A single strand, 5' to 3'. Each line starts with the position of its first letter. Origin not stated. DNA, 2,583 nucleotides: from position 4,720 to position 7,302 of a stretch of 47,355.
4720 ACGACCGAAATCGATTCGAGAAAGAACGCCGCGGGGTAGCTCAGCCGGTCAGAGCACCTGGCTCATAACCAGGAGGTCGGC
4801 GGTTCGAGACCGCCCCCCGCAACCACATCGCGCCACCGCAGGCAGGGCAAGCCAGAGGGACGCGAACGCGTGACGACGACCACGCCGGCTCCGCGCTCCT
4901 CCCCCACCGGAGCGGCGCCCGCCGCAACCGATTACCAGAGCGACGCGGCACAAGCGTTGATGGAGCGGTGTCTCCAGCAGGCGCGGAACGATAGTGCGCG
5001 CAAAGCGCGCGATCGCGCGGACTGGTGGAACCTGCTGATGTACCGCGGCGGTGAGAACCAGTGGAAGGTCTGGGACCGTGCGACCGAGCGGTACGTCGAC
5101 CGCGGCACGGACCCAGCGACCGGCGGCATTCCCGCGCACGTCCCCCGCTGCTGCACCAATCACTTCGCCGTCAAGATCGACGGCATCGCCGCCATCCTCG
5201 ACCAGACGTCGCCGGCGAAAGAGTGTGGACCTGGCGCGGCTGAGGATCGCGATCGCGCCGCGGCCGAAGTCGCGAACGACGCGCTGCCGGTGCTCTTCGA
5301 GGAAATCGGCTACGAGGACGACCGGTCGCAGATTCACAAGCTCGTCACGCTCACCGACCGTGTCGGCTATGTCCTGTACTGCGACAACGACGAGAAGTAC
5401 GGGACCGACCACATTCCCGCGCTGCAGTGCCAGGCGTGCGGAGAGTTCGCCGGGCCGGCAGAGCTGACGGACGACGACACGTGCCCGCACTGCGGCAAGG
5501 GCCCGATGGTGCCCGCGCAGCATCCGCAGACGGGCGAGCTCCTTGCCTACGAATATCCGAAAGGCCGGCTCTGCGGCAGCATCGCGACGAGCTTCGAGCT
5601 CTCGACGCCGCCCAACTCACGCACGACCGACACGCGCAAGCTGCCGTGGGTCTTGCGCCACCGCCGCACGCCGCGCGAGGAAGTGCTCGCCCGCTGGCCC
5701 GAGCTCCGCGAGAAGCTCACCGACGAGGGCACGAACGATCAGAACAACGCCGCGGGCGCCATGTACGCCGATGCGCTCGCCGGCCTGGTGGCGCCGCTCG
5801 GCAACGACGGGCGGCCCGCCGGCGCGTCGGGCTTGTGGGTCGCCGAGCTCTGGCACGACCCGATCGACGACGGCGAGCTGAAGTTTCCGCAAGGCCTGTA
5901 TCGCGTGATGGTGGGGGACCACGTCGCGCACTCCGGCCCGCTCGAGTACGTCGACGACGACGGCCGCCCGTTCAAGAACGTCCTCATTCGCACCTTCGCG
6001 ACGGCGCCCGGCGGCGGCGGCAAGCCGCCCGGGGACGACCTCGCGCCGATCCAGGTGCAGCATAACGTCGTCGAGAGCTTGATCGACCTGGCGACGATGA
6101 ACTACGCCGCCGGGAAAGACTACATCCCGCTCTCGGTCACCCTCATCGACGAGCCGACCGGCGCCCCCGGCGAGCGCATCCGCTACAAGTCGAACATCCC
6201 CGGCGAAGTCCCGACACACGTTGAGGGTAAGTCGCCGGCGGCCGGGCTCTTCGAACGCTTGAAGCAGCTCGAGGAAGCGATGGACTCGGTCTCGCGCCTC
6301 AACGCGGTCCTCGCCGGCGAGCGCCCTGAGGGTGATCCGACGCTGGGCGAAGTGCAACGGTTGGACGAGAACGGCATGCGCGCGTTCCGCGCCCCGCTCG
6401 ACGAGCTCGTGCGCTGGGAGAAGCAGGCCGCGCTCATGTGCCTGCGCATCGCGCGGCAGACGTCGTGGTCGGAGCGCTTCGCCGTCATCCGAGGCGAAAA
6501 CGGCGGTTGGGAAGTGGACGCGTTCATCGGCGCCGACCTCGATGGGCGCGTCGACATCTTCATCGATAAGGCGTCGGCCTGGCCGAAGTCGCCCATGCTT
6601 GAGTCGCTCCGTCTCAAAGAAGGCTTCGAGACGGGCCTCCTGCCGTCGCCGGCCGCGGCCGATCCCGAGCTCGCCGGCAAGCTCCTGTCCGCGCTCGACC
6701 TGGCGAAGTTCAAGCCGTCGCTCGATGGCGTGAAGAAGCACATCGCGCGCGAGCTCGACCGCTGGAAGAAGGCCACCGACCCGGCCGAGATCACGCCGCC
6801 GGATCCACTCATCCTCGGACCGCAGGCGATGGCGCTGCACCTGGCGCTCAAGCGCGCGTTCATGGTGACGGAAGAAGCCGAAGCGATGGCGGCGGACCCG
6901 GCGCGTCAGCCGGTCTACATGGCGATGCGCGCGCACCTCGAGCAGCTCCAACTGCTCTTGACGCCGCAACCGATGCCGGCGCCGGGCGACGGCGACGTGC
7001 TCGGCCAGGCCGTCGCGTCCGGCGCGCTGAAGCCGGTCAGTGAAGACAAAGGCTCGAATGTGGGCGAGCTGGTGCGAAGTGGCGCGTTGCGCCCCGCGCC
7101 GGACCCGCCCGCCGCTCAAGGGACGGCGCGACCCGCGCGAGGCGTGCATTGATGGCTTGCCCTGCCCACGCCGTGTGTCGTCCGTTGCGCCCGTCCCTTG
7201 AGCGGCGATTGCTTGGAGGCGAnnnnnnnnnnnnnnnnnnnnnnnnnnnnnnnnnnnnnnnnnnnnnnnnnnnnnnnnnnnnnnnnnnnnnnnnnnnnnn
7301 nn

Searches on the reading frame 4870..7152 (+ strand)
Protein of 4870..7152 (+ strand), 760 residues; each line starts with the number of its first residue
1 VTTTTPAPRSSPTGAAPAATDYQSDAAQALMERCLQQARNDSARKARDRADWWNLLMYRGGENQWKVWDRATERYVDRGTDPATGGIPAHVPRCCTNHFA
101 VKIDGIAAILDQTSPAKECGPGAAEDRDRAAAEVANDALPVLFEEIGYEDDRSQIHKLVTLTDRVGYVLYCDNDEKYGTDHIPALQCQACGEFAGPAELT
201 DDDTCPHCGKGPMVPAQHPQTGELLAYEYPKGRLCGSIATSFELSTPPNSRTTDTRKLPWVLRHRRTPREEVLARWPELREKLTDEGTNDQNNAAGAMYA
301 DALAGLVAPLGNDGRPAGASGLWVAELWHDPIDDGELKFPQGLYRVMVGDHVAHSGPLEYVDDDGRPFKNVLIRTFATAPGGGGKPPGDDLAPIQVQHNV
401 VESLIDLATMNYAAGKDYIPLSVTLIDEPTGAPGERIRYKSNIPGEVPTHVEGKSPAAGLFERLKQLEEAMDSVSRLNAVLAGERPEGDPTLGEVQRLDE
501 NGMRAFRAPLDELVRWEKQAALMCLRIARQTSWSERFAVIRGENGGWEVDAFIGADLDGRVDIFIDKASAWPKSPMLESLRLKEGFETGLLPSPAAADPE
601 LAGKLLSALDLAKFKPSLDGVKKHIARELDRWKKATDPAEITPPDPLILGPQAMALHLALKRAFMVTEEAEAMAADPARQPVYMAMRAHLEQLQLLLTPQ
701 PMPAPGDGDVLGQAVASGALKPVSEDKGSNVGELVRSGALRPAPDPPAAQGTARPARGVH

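Call 6: search_protein_families(library=pfam, proteins=[window:4870-7152:+])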
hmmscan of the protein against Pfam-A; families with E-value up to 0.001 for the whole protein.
window:4870-7152:+ (760 aa): 0 families

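Call 8: search_protein_families(library=phrogs, proteins=[window:4870-7152:+])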
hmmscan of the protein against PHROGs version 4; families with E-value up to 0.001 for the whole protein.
window:4870-7152:+ (760 aa): 1 family
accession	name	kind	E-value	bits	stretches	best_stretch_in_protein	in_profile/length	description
phrog_156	-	head and packaging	8.1e-09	35.4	0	395-611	321-550/681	portal protein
